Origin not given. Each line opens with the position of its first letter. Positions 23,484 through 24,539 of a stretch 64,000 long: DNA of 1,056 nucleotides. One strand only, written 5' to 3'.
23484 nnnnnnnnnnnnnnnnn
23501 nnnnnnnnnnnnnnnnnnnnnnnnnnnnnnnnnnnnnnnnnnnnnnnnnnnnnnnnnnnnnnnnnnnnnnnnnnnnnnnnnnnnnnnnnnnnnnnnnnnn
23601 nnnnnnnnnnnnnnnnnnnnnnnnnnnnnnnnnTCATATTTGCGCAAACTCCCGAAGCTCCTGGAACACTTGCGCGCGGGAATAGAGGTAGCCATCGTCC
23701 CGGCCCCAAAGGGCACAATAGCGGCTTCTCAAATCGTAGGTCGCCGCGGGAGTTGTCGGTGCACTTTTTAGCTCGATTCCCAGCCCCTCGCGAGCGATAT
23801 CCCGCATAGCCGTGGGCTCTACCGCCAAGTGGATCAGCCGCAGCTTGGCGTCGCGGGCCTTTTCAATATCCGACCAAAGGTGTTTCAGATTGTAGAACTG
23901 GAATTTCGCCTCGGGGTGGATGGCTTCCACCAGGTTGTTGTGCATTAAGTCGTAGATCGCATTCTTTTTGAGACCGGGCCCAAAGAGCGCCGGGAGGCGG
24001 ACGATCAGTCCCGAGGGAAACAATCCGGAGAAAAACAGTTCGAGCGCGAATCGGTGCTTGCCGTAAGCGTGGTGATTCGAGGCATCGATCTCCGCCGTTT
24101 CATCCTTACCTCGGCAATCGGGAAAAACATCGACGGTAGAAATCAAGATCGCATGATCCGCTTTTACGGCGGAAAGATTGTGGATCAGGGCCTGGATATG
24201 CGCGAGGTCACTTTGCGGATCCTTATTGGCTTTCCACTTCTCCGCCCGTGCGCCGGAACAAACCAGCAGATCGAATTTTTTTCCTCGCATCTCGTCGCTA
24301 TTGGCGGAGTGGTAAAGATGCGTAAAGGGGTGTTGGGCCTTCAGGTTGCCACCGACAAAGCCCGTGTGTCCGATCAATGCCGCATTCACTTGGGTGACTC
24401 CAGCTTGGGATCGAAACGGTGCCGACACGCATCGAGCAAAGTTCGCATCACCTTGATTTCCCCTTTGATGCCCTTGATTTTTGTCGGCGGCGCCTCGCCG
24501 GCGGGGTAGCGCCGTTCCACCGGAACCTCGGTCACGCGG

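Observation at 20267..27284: Six-gene translationally coupled operon: FAD oxidoreductase – GtrB-like GT2 – GT2 – NAD epimerase – TIM-barrel sugar isomerase – 852-aa GT-C membrane protein (candidate lipid-linked sugar donor synthesis, epimerisation and transfer module)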

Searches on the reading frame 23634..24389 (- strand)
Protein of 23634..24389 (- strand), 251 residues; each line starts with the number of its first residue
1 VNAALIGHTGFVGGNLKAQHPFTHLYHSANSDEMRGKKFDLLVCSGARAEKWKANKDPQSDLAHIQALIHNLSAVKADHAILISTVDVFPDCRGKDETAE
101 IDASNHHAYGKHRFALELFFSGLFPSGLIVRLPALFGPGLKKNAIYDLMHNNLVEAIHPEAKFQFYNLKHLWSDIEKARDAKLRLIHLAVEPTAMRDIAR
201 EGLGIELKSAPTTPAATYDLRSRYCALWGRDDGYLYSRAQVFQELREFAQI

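Call 4: search_protein_families(library=pfam, proteins=[window:23634-24389:-], max_evalue=0.1)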
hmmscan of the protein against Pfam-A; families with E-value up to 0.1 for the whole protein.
window:23634-24389:- (251 aa): 1 family
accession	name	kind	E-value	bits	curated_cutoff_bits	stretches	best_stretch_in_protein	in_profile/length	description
PF01370.27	Epimerase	-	0.0039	17.1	20.9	1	38-161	64-197/240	NAD dependent epimerase/dehydratase family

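Call 5: search_protein_families(library=ncbifam, proteins=[window:23634-24389:-], max_evalue=0.1)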
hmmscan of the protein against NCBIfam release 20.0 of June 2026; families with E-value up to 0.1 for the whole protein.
window:23634-24389:- (251 aa): 0 families

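Call 37: search_solved_structures(query=window:23634-24389:-, max_evalue=1)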
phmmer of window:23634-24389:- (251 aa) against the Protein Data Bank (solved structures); distinct sequences matched with E-value up to 1: 1.
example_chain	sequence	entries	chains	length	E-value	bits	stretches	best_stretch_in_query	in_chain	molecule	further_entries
1vl0_A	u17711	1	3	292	0.07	15.7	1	79-140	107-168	DTDP-4-dehydrorhamnose reductase, rfbD ortholog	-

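Call 76: find_homologous_proteins(query=window:23634-24389:-)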
Query window:23634-24389:- (251 aa): 2754 proteins with E <= 0.001 among 3090 candidates; the best 120 are listed.
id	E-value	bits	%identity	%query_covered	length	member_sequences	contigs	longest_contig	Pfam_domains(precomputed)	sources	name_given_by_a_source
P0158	7.3e-168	574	100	100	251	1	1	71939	-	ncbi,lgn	-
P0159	1.8e-133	462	80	99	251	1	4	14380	-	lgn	-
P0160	2.6e-132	458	80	99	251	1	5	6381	-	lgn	-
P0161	1.1e-100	354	63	99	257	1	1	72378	-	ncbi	-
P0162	2.7e-99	350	62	100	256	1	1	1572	-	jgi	jgi:hypothetical protein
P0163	2.9e-90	320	60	99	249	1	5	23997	-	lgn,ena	-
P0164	8.3e-84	299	59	93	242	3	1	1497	-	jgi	jgi:hypothetical protein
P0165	6.0e-81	289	57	100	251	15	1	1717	PF01370.28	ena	-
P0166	7.3e-81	289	53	100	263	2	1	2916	PF01370.28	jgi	jgi:nucleoside-diphosphate-sugar epimerase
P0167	9.3e-81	289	56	100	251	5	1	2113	PF01370.28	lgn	-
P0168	1.2e-80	289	52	100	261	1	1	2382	PF01370.28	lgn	-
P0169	4.3e-80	287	55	100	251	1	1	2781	PF01370.28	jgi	jgi:nucleoside-diphosphate-sugar epimerase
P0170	6.3e-80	286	52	99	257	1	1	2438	PF01370.28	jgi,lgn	-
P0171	7.0e-80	286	55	100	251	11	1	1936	PF01370.28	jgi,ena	-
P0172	2.0e-79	284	54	100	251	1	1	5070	PF01370.28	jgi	jgi:nucleoside-diphosphate-sugar epimerase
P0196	7.1e-77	276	52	99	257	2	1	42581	PF01370.28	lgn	-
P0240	2.1e-74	268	50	100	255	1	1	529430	PF01370.28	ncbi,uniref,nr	ncbi:NAD-dependent epimerase/dehydratase family protein [Microbacterium sp. ASV49]|uniref:NAD-depend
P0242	2.2e-74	268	52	100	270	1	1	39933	-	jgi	jgi:nucleoside-diphosphate-sugar epimerase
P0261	1.3e-73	266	52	100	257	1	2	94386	PF01370.28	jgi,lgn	-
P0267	2.3e-73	265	51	99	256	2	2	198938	-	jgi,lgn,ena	-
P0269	2.4e-73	265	51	99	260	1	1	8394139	PF01370.28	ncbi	ncbi:NAD-dependent epimerase/dehydratase family protein [Myxococcaceae bacterium GXIMD 01537]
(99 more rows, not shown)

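Call 77: find_encoding_contigs(protein=P0240, flank=10000, max_places=1)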
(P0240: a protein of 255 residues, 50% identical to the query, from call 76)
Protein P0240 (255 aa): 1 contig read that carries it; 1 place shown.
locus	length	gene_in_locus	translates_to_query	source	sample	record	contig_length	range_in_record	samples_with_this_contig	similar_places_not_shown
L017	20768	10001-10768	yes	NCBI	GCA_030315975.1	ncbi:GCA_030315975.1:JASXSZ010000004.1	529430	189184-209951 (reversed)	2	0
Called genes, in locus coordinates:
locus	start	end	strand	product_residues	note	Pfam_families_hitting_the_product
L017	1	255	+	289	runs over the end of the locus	PF00483:NTP_transferase, PF12804:NTP_transf_3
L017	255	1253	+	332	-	PF01073:3Beta_HSD, PF01370:Epimerase, PF02719:Polysacc_synt_2, PF04321:RmlD_sub_bind, PF07993:NAD_binding_4, PF13460:NAD_binding_10, PF16363:GDP_Man_Dehyd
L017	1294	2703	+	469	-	PF00908:dTDP_sugar_isom, PF01370:Epimerase, PF04321:RmlD_sub_bind, PF16363:GDP_Man_Dehyd (weak)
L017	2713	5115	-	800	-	PF08310:LGFP, PF08988:T3SS_needle_E (faint), PF08310:LGFP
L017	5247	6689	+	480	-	-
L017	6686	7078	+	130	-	PF04138:GtrA_DPMS_TM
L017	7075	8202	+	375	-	PF01266:DAO, PF07992:Pyr_redox_2 (faint)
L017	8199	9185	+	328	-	PF00535:Glycos_transf_2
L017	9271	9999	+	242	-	-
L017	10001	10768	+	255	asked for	PF01370:Epimerase (faint)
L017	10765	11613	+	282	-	PF01261:AP_endonuc_2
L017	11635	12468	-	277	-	PF04321:RmlD_sub_bind, PF01370:Epimerase, PF13460:NAD_binding_10 (weak), PF16363:GDP_Man_Dehyd, PF01073:3Beta_HSD (weak)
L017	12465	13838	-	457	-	PF13727:CoA_binding_3 (faint), PF00106:adh_short (faint), PF01073:3Beta_HSD, PF01370:Epimerase, PF02719:Polysacc_synt_2, PF04321:RmlD_sub_bind, PF16363:GDP_Man_Dehyd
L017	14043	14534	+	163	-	PF25084:LbH_EIF2B (faint), PF25087:GMPPB_C (faint), PF00132:Hexapep, PF14602:Hexapep_2 (faint), PF00132:Hexapep (weak)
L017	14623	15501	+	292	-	PF00535:Glycos_transf_2, PF10111:Glyco_tranf_2_2, PF13641:Glyco_tranf_2_3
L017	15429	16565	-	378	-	PF01041:DegT_DnrJ_EryC1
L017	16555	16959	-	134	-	PF05523:FdtA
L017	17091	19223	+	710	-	-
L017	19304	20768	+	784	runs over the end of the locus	PF00535:Glycos_transf_2, PF13641:Glyco_tranf_2_3 (weak), PF00534:Glycos_transf_1, PF13692:Glyco_trans_1_4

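Call 78: find_encoding_contigs(protein=P0269, flank=10000, max_places=1)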
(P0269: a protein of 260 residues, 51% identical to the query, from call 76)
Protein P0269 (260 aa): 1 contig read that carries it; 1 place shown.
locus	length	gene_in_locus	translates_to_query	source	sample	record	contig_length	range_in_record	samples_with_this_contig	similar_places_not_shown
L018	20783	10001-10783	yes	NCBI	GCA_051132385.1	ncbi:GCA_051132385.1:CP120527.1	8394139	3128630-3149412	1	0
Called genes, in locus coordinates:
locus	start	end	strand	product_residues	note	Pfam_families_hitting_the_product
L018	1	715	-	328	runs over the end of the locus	PF00535:Glycos_transf_2, PF10111:Glyco_tranf_2_2, PF13641:Glyco_tranf_2_3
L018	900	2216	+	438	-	PF14307:Glyco_tran_WbsX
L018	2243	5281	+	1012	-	-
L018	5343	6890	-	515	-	PF09913:DUF2142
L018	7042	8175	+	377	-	PF00070:Pyr_redox (faint), PF01266:DAO, PF07992:Pyr_redox_2 (faint)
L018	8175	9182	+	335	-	PF00535:Glycos_transf_2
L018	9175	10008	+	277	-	PF00535:Glycos_transf_2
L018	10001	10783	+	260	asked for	PF01370:Epimerase (weak)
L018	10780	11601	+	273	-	PF01261:AP_endonuc_2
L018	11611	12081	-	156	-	-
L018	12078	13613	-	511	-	PF20706:GT4-conflict (weak), PF00534:Glycos_transf_1, PF13692:Glyco_trans_1_4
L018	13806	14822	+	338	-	PF01073:3Beta_HSD, PF01370:Epimerase, PF02719:Polysacc_synt_2, PF04321:RmlD_sub_bind, PF07993:NAD_binding_4, PF13460:NAD_binding_10 (weak), PF16363:GDP_Man_Dehyd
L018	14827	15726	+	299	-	PF01073:3Beta_HSD (weak), PF01370:Epimerase, PF02719:Polysacc_synt_2 (weak), PF04321:RmlD_sub_bind, PF07993:NAD_binding_4 (faint), PF16363:GDP_Man_Dehyd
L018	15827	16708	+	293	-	PF00483:NTP_transferase, PF12804:NTP_transf_3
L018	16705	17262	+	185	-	PF00908:dTDP_sugar_isom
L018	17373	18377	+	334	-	PF03631:Virul_fac_BrkB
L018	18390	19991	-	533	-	PF00005:ABC_tran, PF02463:SMC_N (faint), PF03193:RsgA_GTPase (faint), PF13476:AAA_23 (faint), PF13555:AAA_29 (faint), PF13304:AAA_21 (faint), PF12848:ABC_tran_Xtn, PF00005:ABC_tran, +1 more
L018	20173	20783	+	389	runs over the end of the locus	PF01702:TGT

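Call 90: search_protein_families(library=pfam, proteins=[L017:5247-6689:+], max_evalue=0.01)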
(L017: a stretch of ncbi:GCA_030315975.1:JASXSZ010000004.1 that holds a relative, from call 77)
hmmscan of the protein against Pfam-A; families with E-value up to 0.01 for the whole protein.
L017:5247-6689:+ (480 aa): 0 families

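Call 95: find_encoding_contigs(protein=P0267, flank=9000, max_places=1)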
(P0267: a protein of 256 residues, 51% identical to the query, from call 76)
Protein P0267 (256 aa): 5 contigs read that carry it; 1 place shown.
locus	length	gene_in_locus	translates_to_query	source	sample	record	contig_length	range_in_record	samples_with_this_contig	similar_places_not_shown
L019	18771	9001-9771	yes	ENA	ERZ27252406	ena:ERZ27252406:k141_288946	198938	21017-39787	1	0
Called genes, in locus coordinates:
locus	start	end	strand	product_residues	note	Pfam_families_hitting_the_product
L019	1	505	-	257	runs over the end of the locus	PF07722:Peptidase_C26, PF00117:GATase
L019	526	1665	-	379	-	PF04107:GCS2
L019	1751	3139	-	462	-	-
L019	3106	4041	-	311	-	-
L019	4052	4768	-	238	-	PF00756:Esterase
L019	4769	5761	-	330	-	PF00756:Esterase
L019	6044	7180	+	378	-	PF07992:Pyr_redox_2 (faint), PF00070:Pyr_redox (faint), PF01266:DAO, PF12831:FAD_oxidored, PF13450:NAD_binding_8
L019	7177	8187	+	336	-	PF00535:Glycos_transf_2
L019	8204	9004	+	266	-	PF00535:Glycos_transf_2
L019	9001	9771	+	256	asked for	-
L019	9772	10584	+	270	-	PF01261:AP_endonuc_2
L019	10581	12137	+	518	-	-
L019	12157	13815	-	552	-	PF07995:GSDH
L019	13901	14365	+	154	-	-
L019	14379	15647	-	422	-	PF00375:SDF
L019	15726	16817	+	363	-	PF14339:DUF4394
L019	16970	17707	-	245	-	PF00230:MIP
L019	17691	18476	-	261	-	PF00149:Metallophos, PF12850:Metallophos_2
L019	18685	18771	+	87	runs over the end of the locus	-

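Call 96: find_encoding_contigs(protein=P0261, flank=9000, max_places=1)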
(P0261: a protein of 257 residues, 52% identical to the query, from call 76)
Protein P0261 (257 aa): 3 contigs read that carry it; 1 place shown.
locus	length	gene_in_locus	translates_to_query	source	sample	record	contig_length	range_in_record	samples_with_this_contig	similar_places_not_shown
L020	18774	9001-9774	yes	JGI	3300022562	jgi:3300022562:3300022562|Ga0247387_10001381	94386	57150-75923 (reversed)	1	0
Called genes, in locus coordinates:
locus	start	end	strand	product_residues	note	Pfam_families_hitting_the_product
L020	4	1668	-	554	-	-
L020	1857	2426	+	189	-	-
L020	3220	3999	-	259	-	-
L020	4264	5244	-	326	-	-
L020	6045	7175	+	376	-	PF00070:Pyr_redox (faint), PF01266:DAO, PF07992:Pyr_redox_2 (faint), PF13450:NAD_binding_8 (weak)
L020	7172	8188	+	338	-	PF00535:Glycos_transf_2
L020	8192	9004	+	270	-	-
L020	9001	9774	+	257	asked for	PF01370:Epimerase (weak)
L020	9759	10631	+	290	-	PF01261:AP_endonuc_2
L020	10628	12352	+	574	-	PF13231:PMT_2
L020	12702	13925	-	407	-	PF01483:P_proprotein (faint)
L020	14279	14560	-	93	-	-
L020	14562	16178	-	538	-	PF01364:Peptidase_C25 (faint)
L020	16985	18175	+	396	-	PF01483:P_proprotein (faint)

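Call 100: search_solved_structures(query=A5, max_evalue=0.1, show_alignments=1)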
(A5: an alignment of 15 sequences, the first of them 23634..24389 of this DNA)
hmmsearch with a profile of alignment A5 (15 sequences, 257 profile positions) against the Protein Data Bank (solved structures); distinct sequences matched with E-value up to 0.1: 8.
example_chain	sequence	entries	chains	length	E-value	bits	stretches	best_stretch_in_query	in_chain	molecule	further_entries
8g22_A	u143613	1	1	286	0.00032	23.3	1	75-159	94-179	dTDP-4-dehydrorhamnose reductase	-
6zl6_A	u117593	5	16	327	0.0023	20.5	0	52-138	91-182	Epimerase domain-containing protein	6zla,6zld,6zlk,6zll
6zlj_A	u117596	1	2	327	0.014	17.9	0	52-138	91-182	Epimerase domain-containing protein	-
4yrd_A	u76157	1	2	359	0.015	17.8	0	98-143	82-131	Capsular polysaccharide synthesis enzyme Cap5F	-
2zkl_A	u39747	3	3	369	0.016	17.7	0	98-143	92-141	Capsular polysaccharide synthesis enzyme Cap5F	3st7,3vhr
1vl0_A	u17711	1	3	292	0.02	17.4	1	78-147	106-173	DTDP-4-dehydrorhamnose reductase, rfbD ortholog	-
3sc6_A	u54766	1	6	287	0.029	16.9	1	69-138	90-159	dTDP-4-dehydrorhamnose reductase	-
8wow_A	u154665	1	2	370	0.029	16.8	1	66-123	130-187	UDP-glucose 4-epimerase 2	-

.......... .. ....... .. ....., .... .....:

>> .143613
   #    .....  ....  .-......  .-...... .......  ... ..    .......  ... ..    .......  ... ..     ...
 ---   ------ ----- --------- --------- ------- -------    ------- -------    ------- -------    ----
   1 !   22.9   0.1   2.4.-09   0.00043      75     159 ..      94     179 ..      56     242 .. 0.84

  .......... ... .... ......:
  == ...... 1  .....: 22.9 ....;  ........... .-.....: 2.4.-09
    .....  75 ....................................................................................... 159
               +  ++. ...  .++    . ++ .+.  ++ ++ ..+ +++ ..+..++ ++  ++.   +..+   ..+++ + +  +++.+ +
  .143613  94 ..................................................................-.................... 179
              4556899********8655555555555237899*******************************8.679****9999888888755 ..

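Call 102: search_protein_families(library=pfam, proteins=[L019:10581-12137:+, L017:5247-6689:+], max_evalue=10)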
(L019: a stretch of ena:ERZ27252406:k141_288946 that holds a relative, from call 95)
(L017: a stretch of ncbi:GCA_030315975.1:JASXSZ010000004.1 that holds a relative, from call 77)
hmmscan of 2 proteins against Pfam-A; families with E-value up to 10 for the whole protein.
L019:10581-12137:+ (518 aa): 0 families

L017:5247-6689:+ (480 aa): 0 families

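Call 105: find_encoding_contigs(protein=P0196, flank=8000, max_places=1)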
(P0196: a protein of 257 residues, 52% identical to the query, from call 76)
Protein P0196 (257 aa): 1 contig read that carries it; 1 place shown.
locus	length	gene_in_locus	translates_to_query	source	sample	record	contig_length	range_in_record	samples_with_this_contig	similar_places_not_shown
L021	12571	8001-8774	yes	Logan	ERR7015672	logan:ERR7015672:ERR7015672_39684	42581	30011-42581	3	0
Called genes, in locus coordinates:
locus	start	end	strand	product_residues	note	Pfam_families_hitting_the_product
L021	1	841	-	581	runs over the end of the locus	-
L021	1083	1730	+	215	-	-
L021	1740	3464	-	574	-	PF01019:G_glu_transpept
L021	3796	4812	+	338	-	-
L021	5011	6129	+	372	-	PF01266:DAO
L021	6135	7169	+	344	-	PF00535:Glycos_transf_2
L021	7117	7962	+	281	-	-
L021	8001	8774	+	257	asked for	PF01370:Epimerase (faint)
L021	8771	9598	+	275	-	PF01261:AP_endonuc_2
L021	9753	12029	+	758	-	PF05090:HTTM, PF22777:VKGC_lumenal_dom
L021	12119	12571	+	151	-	?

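Call 106: find_encoding_contigs(protein=P0242, flank=8000, max_places=1)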
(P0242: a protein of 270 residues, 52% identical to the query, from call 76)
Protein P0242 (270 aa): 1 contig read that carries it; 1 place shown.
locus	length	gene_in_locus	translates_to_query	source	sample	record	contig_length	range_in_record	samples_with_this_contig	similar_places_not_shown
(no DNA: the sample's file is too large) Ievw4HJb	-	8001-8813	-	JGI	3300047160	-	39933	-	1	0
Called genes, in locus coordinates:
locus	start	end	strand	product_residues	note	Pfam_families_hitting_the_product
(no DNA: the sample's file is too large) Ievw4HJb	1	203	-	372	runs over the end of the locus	PF13489:Methyltransf_23 (weak), PF13847:Methyltransf_31 (weak), PF08241:Methyltransf_11, PF08242:Methyltransf_12, PF13649:Methyltransf_25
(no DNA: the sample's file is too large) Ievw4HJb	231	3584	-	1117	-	PF00535:Glycos_transf_2, PF10111:Glyco_tranf_2_2 (weak), PF13632:Glyco_trans_2_3 (faint), PF00535:Glycos_transf_2, PF13641:Glyco_tranf_2_3, PF13439:Glyco_transf_4, PF00534:Glycos_transf_1, PF13692:Glyco_trans_1_4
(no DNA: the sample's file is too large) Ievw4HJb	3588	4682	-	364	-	PF13489:Methyltransf_23, PF08241:Methyltransf_11, PF08242:Methyltransf_12, PF13649:Methyltransf_25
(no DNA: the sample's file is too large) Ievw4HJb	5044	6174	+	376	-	PF00070:Pyr_redox (faint), PF01266:DAO, PF07992:Pyr_redox_2 (faint), PF13450:NAD_binding_8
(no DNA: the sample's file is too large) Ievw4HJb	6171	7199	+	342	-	PF00535:Glycos_transf_2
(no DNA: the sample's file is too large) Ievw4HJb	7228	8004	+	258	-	PF00535:Glycos_transf_2 (weak)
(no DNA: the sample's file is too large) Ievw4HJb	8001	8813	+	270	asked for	-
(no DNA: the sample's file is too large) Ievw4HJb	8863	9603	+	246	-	PF01261:AP_endonuc_2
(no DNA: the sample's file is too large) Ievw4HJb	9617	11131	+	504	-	-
